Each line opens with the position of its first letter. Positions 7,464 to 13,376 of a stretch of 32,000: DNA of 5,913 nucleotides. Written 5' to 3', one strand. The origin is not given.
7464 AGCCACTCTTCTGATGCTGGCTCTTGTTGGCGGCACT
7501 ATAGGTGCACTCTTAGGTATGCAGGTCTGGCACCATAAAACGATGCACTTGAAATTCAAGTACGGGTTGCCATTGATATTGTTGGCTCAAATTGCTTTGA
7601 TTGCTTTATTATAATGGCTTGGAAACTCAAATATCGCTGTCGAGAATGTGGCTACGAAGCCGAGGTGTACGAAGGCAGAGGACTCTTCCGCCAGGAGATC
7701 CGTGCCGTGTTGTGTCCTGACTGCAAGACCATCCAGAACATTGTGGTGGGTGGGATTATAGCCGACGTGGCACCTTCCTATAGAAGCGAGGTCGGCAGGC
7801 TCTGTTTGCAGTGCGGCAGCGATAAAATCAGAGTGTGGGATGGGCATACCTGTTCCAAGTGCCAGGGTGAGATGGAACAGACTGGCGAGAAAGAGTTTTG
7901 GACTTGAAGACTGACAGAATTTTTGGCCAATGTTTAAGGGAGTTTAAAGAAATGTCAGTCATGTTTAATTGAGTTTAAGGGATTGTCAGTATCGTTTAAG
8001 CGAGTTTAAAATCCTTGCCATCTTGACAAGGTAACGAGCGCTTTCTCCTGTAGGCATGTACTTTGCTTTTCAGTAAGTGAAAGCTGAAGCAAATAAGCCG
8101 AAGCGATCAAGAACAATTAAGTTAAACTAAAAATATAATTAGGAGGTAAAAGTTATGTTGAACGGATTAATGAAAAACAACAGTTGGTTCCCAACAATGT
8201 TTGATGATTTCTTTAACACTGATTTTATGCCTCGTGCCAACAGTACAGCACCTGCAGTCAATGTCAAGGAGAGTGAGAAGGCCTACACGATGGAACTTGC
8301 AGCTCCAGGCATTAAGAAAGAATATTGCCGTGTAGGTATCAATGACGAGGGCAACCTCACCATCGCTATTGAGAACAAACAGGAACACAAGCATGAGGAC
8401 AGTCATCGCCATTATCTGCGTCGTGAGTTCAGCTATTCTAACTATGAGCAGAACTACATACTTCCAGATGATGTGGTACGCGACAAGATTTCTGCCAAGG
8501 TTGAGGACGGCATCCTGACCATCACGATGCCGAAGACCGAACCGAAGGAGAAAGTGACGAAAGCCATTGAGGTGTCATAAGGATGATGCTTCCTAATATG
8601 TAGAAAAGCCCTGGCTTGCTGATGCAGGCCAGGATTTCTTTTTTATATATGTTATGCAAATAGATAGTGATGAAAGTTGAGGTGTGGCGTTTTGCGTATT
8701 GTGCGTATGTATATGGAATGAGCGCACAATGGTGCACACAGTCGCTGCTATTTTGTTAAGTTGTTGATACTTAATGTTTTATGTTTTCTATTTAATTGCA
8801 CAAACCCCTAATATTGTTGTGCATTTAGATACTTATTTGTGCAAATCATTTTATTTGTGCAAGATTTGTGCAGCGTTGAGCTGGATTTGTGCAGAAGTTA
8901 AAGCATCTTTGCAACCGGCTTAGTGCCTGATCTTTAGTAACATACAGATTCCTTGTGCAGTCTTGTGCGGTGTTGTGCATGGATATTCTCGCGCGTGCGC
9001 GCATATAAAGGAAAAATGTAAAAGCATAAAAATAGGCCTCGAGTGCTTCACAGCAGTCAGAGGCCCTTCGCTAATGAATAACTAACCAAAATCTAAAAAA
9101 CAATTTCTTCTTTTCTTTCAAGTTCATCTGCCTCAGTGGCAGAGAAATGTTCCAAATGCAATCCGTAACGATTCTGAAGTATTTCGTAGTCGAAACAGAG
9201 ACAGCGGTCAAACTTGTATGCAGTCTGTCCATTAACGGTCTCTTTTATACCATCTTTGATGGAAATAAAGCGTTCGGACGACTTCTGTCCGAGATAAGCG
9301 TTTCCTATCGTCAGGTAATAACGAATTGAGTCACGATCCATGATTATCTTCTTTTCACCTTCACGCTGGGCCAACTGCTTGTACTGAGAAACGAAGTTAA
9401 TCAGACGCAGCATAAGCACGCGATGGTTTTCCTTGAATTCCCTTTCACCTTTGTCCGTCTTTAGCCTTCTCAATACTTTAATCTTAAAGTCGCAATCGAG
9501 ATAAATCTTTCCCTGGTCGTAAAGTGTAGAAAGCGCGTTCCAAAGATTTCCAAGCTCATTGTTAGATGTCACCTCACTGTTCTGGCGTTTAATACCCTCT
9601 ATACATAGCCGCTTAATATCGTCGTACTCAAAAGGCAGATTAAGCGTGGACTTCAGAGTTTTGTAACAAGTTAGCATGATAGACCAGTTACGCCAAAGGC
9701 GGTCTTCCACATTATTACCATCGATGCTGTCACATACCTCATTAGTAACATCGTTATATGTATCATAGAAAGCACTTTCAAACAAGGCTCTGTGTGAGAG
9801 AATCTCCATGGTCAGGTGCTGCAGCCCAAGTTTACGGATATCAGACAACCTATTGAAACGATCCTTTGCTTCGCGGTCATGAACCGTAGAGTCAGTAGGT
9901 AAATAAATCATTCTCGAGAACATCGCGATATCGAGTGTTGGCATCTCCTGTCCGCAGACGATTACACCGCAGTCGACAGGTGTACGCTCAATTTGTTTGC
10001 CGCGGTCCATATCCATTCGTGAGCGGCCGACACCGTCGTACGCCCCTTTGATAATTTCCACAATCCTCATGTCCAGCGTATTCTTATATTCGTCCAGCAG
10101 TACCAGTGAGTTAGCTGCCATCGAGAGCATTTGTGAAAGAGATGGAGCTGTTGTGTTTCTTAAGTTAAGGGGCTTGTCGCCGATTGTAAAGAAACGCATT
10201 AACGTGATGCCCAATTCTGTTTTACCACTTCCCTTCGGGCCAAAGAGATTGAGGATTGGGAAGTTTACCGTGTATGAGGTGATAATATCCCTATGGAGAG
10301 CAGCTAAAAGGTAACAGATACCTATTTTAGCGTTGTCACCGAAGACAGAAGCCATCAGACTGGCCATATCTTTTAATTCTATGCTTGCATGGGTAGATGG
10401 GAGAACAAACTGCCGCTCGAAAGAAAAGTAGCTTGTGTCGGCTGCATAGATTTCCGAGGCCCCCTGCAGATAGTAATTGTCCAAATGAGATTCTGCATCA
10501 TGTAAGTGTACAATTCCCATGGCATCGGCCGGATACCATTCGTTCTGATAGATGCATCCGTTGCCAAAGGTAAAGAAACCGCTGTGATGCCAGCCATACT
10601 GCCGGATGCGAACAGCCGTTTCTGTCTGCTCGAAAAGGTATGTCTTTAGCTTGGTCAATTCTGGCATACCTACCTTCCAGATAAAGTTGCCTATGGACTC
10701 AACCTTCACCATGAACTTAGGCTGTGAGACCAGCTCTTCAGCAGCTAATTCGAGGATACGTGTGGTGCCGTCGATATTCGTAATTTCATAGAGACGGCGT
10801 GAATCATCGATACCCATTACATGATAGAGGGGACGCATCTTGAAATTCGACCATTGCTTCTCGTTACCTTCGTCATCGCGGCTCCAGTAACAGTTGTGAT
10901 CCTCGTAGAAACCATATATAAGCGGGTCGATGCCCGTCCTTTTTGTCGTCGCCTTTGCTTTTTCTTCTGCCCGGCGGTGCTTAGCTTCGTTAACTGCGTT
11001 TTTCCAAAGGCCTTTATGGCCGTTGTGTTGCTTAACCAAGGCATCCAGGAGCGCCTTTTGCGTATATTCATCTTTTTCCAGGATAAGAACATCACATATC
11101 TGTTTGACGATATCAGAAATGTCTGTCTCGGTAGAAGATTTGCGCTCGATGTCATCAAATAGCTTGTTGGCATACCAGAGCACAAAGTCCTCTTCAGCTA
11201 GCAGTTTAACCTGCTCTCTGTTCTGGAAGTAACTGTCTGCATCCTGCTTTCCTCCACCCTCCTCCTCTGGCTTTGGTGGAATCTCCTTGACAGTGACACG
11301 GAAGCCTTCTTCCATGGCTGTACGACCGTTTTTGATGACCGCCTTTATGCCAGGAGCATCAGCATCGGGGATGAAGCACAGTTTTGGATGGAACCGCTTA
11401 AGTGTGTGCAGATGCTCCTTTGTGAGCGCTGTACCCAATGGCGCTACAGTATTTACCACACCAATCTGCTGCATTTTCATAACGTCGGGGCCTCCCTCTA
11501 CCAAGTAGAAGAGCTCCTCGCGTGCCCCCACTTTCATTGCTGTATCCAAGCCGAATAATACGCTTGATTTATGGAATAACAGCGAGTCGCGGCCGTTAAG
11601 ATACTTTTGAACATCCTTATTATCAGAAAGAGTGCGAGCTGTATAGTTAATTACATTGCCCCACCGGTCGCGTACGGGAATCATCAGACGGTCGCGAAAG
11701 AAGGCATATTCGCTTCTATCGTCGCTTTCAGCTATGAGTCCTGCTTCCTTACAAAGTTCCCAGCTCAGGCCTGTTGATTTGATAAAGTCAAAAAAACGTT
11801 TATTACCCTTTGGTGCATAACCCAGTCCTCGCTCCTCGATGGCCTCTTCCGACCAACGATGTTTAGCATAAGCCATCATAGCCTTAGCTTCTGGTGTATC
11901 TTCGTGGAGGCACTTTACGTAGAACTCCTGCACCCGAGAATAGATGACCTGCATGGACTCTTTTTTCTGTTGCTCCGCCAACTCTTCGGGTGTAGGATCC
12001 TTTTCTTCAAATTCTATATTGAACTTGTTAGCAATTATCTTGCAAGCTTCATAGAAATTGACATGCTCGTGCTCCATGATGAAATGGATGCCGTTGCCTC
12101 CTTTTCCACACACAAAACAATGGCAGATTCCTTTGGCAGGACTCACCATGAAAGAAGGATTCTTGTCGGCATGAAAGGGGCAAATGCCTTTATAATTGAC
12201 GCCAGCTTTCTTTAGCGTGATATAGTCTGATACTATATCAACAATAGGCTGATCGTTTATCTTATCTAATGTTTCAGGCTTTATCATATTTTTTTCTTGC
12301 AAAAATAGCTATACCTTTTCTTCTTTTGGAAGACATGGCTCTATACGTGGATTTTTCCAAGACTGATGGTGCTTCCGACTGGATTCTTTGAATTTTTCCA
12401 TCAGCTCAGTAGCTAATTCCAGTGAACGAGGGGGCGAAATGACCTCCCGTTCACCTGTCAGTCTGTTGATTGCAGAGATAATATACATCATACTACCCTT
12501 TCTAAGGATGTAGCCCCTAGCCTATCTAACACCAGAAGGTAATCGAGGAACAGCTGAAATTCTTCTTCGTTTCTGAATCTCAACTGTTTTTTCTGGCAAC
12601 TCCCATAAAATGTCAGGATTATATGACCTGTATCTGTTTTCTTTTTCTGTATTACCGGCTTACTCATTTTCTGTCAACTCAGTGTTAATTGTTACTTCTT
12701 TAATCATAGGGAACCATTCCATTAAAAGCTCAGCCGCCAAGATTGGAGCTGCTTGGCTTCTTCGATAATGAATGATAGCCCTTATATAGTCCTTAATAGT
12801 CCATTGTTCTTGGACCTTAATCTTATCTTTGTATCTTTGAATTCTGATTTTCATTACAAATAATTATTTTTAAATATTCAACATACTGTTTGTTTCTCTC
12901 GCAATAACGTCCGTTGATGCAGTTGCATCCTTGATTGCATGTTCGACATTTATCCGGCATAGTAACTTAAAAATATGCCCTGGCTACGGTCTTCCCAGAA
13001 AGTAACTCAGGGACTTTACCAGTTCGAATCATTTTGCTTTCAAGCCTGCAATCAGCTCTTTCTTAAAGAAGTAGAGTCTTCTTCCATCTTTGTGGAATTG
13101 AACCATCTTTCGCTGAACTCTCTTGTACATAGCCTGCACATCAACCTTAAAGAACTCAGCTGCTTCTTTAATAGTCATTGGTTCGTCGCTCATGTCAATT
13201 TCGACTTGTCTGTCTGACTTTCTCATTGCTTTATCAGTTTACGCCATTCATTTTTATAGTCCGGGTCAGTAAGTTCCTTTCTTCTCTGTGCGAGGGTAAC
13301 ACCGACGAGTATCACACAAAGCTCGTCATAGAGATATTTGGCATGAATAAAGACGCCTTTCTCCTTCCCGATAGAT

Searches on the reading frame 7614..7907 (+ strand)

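Call 9: search_protein_families(library=pfam, proteins=[window:7614-7907:+], max_evalue=0.01)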
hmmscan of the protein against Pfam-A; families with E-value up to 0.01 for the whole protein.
window:7614-7907:+ (97 aa): 2 families
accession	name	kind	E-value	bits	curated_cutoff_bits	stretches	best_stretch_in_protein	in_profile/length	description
PF05495.17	zf-CHY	-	0.00038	21.2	31.3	0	7-43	19-54/68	CHY zinc finger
PF01155.25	HypA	-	0.0013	19.2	28.9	0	4-47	68-102/112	Hydrogenase/urease nickel incorporation, metallochaperone, hypA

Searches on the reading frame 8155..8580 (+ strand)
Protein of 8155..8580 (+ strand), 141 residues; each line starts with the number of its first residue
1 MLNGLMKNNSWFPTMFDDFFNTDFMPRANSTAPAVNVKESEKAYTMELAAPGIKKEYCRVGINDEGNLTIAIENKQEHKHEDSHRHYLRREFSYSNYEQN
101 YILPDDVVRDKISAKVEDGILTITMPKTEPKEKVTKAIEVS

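Call 9: search_protein_families(library=pfam, proteins=[window:8155-8580:+], max_evalue=0.01)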
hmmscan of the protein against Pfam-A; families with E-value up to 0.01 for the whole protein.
window:8155-8580:+ (141 aa): 2 families
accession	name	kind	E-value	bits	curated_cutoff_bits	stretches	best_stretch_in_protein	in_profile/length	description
PF00011.27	HSP20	-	1.9e-20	73.3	20.8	1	37-140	2-101/102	Hsp20/alpha crystallin family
PF17886.7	ArsA_HSP20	-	9.3e-05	22.4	22.5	1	42-125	2-63/63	HSP20-like domain found in ArsA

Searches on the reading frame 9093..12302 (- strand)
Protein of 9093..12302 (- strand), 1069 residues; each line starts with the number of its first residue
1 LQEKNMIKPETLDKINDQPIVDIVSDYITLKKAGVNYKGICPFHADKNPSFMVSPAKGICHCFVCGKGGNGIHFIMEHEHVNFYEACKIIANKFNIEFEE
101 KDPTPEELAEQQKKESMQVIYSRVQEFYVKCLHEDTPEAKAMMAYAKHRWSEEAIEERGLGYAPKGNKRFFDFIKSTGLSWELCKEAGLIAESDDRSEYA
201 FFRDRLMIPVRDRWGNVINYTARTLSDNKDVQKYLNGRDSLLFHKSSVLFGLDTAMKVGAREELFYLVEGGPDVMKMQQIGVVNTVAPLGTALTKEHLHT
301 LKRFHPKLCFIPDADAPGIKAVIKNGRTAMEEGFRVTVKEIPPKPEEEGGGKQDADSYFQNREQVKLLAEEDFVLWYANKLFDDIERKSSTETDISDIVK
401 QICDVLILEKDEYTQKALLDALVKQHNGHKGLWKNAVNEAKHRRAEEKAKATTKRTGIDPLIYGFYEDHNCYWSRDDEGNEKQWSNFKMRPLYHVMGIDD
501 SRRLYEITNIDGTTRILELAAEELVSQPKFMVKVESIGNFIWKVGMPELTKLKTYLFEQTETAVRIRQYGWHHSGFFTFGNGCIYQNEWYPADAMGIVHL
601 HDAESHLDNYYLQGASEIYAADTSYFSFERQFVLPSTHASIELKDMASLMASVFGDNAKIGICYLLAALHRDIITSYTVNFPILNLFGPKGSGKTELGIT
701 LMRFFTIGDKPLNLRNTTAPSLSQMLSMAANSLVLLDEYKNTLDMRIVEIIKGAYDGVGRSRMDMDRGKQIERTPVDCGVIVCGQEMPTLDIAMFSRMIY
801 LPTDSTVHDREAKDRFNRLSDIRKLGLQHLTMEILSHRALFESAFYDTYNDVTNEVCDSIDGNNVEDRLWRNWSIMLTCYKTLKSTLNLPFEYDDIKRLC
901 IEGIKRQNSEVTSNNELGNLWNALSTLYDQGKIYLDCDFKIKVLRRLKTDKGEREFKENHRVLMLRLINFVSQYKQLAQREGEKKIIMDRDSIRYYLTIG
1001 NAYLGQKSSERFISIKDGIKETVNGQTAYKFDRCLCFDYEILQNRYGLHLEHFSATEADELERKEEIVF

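Call 8: search_protein_families(library=pfam, proteins=[window:9093-12302:-], max_evalue=0.01)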
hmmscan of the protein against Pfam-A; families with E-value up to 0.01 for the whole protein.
window:9093-12302:- (1069 aa): 4 families
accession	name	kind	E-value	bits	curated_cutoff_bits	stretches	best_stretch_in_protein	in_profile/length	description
PF01807.25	Zn_ribbon_DnaG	-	4.2e-32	110.3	24.9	1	9-101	3-96/98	CHC2 zinc finger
PF08275.17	DNAG_N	-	5.1e-27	94.9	26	1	137-255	9-127/128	DNA primase catalytic core, N-terminal domain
PF13155.12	Toprim_2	-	6.7e-10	39.7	22.1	1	266-343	1-80/88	Toprim-like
PF13662.12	Toprim_4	-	4.7e-08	33.6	25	1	266-338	4-83/85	Toprim domain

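Call 14: search_protein_families(library=phrogs, proteins=[window:9093-12302:-], max_evalue=0.001)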
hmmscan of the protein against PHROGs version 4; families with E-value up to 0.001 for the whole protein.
window:9093-12302:- (1069 aa): 10 families
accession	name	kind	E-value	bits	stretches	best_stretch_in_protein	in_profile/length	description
phrog_6444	-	DNA, RNA and nucleotide metabolism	1.2e-91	309.2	1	6-470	4-465/577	DNA primase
phrog_22657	-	unknown function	6.6e-71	240.3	2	19-339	17-335/1185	-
phrog_47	-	DNA, RNA and nucleotide metabolism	3.2e-49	169.3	1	3-375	16-336/947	DNA primase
phrog_18097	-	DNA, RNA and nucleotide metabolism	8.9e-22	78.6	1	20-111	16-108/199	DNA primase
phrog_11992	-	unknown function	4.4e-19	70.4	1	20-157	12-141/177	-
phrog_360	-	DNA, RNA and nucleotide metabolism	5.9e-13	50.1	1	19-91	7-84/133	DNA primase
phrog_1139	-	DNA, RNA and nucleotide metabolism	2.5e-10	40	1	654-924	517-798/895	DNA primase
phrog_510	-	DNA, RNA and nucleotide metabolism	3.1e-10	40.4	1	30-115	37-123/667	DNA primase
phrog_26824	-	unknown function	8.4e-06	25.2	1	38-95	27-88/868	-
phrog_2304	-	DNA, RNA and nucleotide metabolism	0.00024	22.3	1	39-73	35-69/133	DNA primase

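Call 35: find_related_loci(query=window:9093-12302:-, collection=viral_contigs, flank=10000)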
Query window:9093-12302:- (1069 aa) in viral_contigs; peptide patterns used: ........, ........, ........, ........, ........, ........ (x = any residue, [..] = any of these).
17 stretches matched a pattern; 16 encode a relative of the query (tblastn E <= 1e-3); 16 distinct loci.
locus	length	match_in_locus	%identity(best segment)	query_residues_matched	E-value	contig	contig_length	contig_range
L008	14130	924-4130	99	1-1069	0e+0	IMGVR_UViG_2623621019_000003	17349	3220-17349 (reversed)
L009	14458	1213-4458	77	6-1066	0e+0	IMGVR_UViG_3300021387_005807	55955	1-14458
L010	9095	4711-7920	63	6-1061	0e+0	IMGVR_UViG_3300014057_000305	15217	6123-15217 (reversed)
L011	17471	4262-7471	63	6-1061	0e+0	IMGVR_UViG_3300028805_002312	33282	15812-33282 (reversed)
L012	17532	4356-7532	63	6-1066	0e+0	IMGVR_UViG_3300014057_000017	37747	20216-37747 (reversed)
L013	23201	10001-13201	63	2-1062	0e+0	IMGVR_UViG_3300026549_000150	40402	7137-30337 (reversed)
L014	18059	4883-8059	63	2-1054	0e+0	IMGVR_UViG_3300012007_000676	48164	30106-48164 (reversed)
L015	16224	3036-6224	62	3-1063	0e+0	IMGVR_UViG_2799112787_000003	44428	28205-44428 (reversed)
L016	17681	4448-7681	59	6-1064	0e+0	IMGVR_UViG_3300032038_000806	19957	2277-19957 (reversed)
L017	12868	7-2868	64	119-1061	0e+0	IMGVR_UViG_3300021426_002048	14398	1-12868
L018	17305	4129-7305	62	6-1065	0e+0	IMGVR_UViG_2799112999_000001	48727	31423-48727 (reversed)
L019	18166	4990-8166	63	2-1054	0e+0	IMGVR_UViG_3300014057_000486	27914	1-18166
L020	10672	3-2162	64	345-1063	0e+0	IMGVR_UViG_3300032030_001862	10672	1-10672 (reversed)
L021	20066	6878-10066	62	3-1063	0e+0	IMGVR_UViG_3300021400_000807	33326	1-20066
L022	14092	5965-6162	32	39-100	3e-4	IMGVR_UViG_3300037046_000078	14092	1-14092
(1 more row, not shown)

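Call 40: search_protein_families(library=pfam, proteins=[L013:27-2627:+, L013:2630-4528:+, L013:4626-5801:-, L013:6083-6520:-, L013:6845-7402:+, L013:7809-8696:+, L014:209-634:+, L014:752-1447:+, L014:1671-2075:-, L014:2401-2952:+], max_evalue=0.001)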
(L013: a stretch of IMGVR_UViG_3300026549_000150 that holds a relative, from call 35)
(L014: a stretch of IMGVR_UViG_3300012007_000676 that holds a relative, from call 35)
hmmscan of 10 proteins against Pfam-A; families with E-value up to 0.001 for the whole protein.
L013:27-2627:+ (866 aa): 0 families

L013:2630-4528:+ (632 aa): 0 families

L013:4626-5801:- (391 aa): 1 family
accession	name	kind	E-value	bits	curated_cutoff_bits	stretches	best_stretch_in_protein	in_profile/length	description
PF00589.27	Phage_integrase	-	1.6e-08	34.9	27.1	1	212-374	4-167/172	Phage integrase family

L013:6083-6520:- (145 aa): 0 families

L013:6845-7402:+ (185 aa): 4 families
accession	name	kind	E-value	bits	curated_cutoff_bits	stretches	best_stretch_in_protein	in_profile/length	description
PF00196.25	GerE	-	4.1e-08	33.2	23.5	1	126-179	3-56/57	Bacterial regulatory proteins, luxR family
PF08281.18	Sigma70_r4_2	-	1.2e-07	31.7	25.7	1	123-168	8-54/54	Sigma-70, region 4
PF13936.12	HTH_38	-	0.00013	22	27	1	125-157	4-37/44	Helix-turn-helix domain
PF07638.17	Sigma70_ECF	-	0.00054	20.4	21.1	1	127-168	137-179/185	ECF sigma factor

L013:7809-8696:+ (295 aa): 2 families
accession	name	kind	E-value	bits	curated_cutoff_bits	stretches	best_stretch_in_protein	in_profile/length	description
PF00239.26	Resolvase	-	1.8e-33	116.1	23.3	1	2-144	1-144/145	Resolvase, N terminal domain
PF13384.12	HTH_23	-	0.00053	20.2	24.6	0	173-199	16-41/50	Homeodomain-like domain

L014:209-634:+ (141 aa): 0 families

L014:752-1447:+ (231 aa): 2 families
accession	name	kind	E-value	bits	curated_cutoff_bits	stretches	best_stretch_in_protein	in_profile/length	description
PF13472.12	Lipase_GDSL_2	-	1.7e-19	71.4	32.9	1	53-215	2-178/178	GDSL-like Lipase/Acylhydrolase family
PF00657.28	Lipase_GDSL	-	1.4e-12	48.6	23.6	1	50-220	1-208/208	GDSL-like Lipase/Acylhydrolase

L014:1671-2075:- (134 aa): 0 families

L014:2401-2952:+ (183 aa): 3 families
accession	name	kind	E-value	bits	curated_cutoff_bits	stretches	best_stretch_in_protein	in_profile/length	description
PF08281.18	Sigma70_r4_2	-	1.4e-10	41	25.7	1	123-168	8-54/54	Sigma-70, region 4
PF00196.25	GerE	-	3.6e-10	39.8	23.5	1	126-179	3-56/57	Bacterial regulatory proteins, luxR family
PF04545.22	Sigma70_r4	-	0.00024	21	24.1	1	123-168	2-48/50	Sigma-70, region 4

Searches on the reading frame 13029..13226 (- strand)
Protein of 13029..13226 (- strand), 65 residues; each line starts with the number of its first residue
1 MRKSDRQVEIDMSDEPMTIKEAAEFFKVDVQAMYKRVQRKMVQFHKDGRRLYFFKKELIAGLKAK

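Call 80: search_protein_families(library=pfam, proteins=[window:13029-13226:-], max_evalue=0.05)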
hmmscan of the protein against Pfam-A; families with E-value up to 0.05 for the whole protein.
window:13029-13226:- (65 aa): 3 families
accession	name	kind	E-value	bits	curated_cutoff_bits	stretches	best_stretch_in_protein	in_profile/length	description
PF12728.13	HTH_17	-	1.6e-06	28.7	27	1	17-60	2-45/51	Helix-turn-helix domain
PF12840.13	HTH_20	-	0.0039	17.6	27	1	13-42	15-43/51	Helix-turn-helix domain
PF04245.18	NA37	-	0.039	13.8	24.6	1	4-54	9-62/325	37-kD nucleoid-associated bacterial protein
